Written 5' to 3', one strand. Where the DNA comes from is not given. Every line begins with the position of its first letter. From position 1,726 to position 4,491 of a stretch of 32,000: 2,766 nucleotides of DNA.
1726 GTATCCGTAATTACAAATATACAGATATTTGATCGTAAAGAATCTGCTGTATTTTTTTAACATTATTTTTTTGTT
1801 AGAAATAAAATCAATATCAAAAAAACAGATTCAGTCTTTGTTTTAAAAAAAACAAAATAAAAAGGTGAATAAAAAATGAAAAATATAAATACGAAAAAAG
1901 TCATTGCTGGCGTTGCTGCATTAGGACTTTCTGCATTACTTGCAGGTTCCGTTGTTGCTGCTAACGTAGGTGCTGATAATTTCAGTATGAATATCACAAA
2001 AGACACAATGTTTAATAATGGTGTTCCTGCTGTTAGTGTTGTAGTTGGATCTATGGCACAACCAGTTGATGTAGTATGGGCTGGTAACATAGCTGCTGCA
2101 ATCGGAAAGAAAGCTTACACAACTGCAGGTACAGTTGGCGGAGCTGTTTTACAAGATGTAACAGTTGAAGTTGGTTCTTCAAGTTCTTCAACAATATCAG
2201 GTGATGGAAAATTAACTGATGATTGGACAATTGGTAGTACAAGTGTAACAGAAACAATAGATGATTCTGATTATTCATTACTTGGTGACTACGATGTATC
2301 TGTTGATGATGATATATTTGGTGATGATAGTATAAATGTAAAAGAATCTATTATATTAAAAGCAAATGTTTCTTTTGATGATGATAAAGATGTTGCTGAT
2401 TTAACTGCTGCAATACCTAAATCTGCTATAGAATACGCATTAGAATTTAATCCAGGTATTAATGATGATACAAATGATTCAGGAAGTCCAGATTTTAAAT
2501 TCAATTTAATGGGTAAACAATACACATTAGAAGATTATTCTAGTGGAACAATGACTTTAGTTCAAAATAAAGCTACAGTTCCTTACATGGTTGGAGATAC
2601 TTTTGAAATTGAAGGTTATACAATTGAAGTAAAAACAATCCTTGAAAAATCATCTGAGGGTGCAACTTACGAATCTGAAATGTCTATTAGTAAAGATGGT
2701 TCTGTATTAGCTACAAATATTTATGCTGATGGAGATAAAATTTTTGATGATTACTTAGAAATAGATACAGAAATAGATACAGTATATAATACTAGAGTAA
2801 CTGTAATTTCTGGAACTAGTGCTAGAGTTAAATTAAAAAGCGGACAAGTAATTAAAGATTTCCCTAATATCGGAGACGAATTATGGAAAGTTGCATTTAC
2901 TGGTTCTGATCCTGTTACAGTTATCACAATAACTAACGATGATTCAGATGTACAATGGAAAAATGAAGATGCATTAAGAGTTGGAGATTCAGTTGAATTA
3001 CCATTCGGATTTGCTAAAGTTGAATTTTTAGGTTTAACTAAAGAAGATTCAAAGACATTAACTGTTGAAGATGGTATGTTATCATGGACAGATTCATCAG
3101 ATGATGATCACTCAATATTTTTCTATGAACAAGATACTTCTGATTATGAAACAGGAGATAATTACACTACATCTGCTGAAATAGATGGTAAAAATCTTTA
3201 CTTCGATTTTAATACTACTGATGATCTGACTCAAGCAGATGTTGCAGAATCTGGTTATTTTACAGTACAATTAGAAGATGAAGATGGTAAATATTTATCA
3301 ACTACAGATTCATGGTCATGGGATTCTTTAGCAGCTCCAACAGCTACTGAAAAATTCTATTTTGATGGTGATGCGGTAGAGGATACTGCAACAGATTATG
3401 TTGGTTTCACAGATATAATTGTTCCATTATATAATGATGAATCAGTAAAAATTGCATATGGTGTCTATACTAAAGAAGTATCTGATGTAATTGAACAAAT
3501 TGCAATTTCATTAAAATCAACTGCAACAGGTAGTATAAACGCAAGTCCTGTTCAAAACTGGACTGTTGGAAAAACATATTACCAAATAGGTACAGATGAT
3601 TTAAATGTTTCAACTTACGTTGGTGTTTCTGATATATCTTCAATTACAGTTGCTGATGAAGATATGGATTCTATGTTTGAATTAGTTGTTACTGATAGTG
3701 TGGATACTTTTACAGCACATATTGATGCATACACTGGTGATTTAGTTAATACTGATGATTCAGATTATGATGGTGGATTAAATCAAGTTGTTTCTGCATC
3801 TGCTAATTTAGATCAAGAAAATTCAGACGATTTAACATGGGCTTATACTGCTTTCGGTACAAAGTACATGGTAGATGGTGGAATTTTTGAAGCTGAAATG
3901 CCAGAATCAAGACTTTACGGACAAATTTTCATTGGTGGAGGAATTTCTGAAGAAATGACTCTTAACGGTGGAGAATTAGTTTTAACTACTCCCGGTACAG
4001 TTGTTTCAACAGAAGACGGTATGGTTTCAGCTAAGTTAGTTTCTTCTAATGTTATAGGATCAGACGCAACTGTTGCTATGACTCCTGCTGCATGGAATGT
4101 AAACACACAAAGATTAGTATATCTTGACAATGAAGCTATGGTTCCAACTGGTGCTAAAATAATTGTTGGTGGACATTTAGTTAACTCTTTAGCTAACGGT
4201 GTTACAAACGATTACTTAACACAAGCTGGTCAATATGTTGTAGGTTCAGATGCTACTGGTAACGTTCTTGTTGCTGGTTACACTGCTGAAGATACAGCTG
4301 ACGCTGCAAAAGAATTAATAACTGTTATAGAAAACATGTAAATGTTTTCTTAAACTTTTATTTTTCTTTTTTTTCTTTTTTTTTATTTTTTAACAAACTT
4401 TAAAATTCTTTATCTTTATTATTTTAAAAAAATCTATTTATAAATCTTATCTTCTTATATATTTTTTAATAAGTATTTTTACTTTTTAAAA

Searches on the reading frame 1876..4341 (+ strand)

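Call 51: search_protein_families(library=pfam, proteins=[window:1876-4341:+], max_evalue=0.001)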
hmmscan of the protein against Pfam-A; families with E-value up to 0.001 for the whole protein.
window:1876-4341:+ (821 aa): 1 family
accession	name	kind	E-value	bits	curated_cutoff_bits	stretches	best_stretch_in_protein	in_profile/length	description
PF05124.17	S_layer_C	-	2.4e-14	53.8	23.9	1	40-817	5-176/177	S-layer like family, outer domain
